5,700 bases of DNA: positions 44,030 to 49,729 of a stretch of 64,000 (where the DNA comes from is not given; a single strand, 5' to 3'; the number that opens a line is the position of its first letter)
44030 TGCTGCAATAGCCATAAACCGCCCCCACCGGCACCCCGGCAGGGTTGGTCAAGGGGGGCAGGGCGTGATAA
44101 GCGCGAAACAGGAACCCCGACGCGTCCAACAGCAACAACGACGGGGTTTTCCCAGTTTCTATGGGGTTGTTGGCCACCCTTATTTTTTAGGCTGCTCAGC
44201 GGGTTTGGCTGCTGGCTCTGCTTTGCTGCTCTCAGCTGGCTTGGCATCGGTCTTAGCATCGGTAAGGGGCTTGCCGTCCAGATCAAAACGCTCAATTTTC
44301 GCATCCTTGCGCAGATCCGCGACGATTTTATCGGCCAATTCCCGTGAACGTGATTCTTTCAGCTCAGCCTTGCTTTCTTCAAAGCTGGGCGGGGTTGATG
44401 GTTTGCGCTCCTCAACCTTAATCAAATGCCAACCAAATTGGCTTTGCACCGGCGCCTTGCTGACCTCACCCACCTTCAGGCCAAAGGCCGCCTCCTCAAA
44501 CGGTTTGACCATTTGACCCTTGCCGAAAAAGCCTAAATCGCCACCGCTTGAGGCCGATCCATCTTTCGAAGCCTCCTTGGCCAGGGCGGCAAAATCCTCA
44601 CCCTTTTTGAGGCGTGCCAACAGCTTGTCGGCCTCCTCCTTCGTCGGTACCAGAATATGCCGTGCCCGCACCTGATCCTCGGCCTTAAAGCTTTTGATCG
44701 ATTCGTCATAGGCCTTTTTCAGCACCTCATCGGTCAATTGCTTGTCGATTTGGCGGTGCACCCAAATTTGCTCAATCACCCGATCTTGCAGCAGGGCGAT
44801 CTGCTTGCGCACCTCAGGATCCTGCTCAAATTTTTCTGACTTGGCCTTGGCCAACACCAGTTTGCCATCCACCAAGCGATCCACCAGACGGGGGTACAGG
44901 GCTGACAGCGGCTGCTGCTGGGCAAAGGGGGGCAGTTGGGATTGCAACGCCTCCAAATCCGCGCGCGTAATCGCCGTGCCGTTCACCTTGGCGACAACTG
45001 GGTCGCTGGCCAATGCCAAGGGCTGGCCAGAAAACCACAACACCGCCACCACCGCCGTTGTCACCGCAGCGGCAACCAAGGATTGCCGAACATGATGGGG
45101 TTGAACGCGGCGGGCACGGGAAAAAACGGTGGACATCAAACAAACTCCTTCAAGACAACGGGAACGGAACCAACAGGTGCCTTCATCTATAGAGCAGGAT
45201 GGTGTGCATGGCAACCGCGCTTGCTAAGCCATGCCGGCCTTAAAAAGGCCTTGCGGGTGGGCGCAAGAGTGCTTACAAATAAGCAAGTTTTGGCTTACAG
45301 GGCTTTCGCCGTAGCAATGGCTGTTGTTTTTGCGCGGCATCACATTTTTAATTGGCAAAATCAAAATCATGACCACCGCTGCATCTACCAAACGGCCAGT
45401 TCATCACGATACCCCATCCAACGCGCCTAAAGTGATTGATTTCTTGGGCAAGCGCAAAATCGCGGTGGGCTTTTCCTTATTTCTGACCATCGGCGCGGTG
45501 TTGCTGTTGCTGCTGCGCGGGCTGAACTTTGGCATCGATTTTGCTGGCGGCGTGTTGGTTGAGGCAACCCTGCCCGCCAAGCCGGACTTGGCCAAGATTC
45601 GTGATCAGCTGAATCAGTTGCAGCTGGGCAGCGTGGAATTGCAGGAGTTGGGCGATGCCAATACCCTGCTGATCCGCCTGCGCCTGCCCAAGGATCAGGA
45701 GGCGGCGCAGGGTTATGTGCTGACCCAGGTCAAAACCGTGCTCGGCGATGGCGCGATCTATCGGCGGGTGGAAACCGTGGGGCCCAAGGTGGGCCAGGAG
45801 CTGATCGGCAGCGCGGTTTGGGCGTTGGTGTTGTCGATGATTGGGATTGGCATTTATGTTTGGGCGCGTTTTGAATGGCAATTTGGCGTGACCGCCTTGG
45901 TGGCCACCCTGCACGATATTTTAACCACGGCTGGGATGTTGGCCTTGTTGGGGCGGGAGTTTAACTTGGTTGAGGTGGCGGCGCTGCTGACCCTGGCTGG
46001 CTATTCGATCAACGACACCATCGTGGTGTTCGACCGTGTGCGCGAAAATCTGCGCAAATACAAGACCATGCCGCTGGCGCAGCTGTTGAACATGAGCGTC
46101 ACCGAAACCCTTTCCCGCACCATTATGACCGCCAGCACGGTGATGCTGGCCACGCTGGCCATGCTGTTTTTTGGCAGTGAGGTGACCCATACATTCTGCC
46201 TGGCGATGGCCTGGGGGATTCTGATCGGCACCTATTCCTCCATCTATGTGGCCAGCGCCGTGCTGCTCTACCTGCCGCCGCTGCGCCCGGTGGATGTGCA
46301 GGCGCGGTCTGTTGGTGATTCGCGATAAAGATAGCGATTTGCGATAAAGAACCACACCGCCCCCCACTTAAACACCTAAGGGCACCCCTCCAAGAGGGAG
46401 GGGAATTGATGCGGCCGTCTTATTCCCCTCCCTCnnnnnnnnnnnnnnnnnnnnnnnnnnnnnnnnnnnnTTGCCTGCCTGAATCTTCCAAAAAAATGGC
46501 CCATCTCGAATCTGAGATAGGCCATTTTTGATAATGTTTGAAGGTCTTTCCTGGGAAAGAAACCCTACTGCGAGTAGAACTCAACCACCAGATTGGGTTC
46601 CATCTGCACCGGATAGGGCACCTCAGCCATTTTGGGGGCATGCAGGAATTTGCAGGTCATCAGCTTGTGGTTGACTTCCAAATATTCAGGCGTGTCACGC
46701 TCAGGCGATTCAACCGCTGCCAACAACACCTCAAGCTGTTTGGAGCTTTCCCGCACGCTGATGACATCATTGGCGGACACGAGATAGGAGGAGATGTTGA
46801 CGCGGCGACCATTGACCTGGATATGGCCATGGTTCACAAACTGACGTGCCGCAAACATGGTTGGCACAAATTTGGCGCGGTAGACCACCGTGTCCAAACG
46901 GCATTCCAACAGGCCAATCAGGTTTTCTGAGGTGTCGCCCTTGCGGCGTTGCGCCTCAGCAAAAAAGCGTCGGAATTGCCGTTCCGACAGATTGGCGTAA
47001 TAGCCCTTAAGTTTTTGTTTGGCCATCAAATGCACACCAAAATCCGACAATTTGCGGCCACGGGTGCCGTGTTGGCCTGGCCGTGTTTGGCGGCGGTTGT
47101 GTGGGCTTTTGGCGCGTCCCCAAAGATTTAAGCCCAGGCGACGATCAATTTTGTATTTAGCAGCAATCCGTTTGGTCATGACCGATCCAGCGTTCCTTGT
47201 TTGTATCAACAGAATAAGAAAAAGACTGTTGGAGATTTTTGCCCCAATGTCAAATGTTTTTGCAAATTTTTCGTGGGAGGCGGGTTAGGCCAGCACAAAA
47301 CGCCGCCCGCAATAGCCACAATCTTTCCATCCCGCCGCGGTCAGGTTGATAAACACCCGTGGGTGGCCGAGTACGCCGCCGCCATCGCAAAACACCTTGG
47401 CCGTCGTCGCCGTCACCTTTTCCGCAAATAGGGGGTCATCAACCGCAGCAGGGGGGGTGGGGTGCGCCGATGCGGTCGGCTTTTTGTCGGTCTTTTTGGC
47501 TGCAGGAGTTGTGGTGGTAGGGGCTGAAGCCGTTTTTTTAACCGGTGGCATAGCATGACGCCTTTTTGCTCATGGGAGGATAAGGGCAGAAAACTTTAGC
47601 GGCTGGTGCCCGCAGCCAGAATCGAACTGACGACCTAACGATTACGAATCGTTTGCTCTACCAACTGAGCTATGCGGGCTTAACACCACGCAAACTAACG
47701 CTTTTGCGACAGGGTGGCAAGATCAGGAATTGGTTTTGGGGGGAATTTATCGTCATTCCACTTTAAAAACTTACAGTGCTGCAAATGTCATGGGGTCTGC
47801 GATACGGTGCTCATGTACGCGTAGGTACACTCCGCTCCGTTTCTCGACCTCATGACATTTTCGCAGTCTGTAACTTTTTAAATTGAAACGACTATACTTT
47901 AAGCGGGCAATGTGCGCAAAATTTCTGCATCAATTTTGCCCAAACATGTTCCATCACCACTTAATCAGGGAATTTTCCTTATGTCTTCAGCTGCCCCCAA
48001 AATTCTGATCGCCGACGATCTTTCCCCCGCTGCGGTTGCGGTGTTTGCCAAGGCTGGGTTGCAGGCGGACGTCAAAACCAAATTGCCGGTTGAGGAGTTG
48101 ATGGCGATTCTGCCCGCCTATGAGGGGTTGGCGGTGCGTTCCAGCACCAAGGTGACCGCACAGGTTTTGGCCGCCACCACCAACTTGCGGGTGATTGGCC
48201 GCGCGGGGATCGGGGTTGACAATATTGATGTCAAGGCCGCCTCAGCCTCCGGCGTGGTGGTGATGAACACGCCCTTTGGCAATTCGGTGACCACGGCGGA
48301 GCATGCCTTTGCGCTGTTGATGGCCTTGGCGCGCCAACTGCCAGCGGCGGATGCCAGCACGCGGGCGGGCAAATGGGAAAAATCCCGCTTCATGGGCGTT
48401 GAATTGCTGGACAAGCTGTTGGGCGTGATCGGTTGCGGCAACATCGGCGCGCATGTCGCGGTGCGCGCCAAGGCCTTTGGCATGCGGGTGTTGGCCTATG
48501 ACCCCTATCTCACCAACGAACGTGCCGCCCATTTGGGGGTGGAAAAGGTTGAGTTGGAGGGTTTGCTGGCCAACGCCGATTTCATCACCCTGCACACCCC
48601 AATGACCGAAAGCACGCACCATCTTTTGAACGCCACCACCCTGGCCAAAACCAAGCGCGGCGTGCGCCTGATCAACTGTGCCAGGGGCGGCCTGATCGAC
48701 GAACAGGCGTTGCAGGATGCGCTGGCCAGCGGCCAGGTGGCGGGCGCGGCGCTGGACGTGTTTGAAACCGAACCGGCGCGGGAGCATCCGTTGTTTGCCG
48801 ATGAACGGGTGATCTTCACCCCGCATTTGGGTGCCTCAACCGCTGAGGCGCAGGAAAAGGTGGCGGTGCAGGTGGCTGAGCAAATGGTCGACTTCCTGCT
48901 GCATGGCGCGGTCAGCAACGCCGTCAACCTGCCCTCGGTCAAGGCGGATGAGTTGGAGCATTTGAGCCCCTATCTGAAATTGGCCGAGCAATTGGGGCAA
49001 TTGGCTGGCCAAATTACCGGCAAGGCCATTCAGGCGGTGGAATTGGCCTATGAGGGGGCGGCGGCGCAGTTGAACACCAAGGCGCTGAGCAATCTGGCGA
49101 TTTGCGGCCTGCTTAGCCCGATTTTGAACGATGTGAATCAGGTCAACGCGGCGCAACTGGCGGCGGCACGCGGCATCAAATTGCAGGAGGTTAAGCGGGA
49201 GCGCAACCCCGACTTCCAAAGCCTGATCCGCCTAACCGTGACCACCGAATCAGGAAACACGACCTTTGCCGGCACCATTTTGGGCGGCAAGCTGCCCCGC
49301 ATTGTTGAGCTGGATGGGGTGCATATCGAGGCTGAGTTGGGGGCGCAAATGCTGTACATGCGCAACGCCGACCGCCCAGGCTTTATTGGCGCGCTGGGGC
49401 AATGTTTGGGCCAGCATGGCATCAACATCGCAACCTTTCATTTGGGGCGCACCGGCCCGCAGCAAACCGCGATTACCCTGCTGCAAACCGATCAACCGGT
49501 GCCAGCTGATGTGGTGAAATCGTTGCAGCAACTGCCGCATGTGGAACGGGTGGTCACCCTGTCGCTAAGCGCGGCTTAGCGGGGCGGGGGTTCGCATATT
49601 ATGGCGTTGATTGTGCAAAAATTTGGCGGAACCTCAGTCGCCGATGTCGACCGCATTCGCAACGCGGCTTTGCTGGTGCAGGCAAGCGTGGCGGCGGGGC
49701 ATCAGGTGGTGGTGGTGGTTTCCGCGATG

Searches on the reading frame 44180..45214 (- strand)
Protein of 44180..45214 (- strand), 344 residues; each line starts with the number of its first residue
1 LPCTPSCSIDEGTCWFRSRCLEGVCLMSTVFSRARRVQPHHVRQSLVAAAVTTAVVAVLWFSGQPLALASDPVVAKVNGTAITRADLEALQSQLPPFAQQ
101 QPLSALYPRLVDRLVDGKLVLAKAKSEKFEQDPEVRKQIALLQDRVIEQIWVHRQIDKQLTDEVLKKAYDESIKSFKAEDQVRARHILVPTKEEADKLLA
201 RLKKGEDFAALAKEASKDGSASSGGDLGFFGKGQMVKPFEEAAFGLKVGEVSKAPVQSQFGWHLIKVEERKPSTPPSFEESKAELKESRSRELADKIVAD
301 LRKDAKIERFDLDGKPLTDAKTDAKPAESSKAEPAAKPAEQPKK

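Call 53: search_protein_families(library=pfam, proteins=[window:44180-45214:-], max_evalue=0.001)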
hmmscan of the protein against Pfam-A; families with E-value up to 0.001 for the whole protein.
window:44180-45214:- (344 aa): 4 families
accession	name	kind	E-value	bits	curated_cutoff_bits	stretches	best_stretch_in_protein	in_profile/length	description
PF13616.12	Rotamase_3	-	2.2e-27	96.3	22.5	1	177-271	11-116/116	PPIC-type PPIASE domain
PF00639.27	Rotamase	-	2.4e-23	83.4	21.7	1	191-268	18-96/97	PPIC-type PPIASE domain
PF13145.12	Rotamase_2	-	9.4e-23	81.8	27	1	161-282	2-120/121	PPIC-type PPIASE domain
PF13624.11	SurA_N_3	-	1e-05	25.8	27.2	1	43-142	9-120/162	SurA-like N-terminal domain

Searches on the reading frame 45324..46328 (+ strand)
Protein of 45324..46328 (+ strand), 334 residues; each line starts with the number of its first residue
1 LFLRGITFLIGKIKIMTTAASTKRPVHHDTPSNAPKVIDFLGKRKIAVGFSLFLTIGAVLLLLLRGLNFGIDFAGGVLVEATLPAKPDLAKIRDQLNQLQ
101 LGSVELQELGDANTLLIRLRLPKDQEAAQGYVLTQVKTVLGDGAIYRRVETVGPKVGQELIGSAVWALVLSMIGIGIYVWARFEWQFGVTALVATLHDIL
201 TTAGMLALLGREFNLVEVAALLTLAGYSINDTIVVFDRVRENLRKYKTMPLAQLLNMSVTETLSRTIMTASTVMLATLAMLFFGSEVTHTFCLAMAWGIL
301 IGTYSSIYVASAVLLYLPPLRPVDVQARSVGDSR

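Call 53: search_protein_families(library=pfam, proteins=[window:45324-46328:+], max_evalue=0.001)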
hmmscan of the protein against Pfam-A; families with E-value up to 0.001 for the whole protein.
window:45324-46328:+ (334 aa): 2 families
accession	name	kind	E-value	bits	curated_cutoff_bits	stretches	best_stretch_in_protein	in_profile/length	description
PF02355.23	SecD_SecF_C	-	2.3e-64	216.7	20.5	1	144-317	13-186/189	Protein export membrane protein SecD/SecF, C-terminal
PF07549.19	Sec_GG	-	6.5e-06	25.9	20.3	1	62-80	3-21/28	SecD/SecF GG Motif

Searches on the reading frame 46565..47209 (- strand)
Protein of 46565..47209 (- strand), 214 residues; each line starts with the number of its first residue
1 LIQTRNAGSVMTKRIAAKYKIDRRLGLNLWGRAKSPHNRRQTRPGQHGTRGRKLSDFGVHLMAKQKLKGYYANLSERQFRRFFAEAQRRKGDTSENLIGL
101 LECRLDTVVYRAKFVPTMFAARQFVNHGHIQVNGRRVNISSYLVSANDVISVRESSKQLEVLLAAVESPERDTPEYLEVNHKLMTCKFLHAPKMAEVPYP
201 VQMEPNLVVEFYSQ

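Call 53: search_protein_families(library=pfam, proteins=[window:46565-47209:-], max_evalue=0.001)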
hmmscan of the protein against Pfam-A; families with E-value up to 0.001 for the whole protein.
window:46565-47209:- (214 aa): 2 families
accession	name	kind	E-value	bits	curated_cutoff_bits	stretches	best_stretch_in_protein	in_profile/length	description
PF00163.24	Ribosomal_S4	-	2.5e-23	83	23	1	16-102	4-95/95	Ribosomal protein S4/S9 N-terminal domain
PF01479.30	S4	-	1.1e-17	63.8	22.8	1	104-150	2-48/48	S4 domain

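Call 74: search_protein_families(library=pfam, proteins=[L041:9098-10141:-, L041:10229-10363:-, L042:2229-2486:-, L042:2587-3216:-], max_evalue=0.01)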
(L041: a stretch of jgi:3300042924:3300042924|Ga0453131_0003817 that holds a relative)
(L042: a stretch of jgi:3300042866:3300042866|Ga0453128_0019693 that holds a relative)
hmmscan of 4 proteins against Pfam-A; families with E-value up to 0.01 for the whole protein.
L041:9098-10141:- (347 aa): 1 family
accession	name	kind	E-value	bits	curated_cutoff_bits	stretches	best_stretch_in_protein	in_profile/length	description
PF10546.14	P63C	-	2.8e-18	66.7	26.1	1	207-306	2-93/93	P63C domain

L041:10229-10363:- (44 aa): 0 families

L042:2229-2486:- (85 aa): 1 family
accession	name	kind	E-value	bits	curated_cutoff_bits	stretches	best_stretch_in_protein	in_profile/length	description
PF10546.14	P63C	-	2.9e-05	25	26.1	1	2-44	53-93/93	P63C domain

L042:2587-3216:- (209 aa): 0 families

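Call 78: search_protein_families(library=padloc, proteins=[L041:9098-10141:-], max_evalue=0.01)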
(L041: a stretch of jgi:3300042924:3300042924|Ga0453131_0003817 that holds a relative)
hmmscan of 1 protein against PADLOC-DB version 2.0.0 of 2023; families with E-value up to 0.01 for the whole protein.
L041:9098-10141:- (347 aa): 0 families

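Call 83: search_protein_families(library=phrogs, proteins=[L041:9098-10141:-], max_evalue=0.001)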
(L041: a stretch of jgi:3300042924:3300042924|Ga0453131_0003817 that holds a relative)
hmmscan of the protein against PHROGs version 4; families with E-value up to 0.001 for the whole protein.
L041:9098-10141:- (347 aa): 2 families
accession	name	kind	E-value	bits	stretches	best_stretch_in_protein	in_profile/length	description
phrog_2384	-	unknown function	6.1e-87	293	1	7-339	4-327/338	-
phrog_1136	-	unknown function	3.1e-08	34.6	1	210-323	120-220/244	-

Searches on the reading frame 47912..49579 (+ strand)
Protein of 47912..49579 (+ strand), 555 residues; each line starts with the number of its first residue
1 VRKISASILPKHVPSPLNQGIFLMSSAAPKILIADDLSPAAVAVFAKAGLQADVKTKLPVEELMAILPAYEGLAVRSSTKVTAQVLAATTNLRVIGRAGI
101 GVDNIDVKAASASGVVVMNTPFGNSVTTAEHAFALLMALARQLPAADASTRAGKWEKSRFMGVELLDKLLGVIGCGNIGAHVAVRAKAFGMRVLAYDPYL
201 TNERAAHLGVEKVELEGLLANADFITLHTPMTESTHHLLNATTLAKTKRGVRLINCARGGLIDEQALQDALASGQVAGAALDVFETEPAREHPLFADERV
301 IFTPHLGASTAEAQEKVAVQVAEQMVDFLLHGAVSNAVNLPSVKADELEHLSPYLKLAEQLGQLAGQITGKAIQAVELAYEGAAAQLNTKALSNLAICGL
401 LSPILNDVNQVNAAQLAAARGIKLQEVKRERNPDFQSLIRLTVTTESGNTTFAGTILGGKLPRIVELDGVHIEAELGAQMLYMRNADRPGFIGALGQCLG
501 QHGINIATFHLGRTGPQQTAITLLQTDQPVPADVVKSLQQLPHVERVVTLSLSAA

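Call 53: search_protein_families(library=pfam, proteins=[window:47912-49579:+], max_evalue=0.001)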
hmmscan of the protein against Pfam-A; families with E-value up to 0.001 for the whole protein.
window:47912-49579:+ (555 aa): 4 families
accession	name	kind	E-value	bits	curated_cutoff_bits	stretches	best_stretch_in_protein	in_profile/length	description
PF02826.25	2-Hacid_dh_C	-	5.9e-63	211.9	25.1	1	133-307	1-178/178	D-isomer specific 2-hydroxyacid dehydrogenase, NAD binding domain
PF19304.4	PGDH_inter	-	6.9e-38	129.9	27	1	351-467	2-118/119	D-3-phosphoglycerate dehydrogenase intervening domain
PF00389.36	2-Hacid_dh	-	1.3e-34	119.2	24.6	1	31-339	1-134/134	D-isomer specific 2-hydroxyacid dehydrogenase, catalytic domain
PF01842.31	ACT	-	3.8e-08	33.4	27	1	481-542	3-65/66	ACT domain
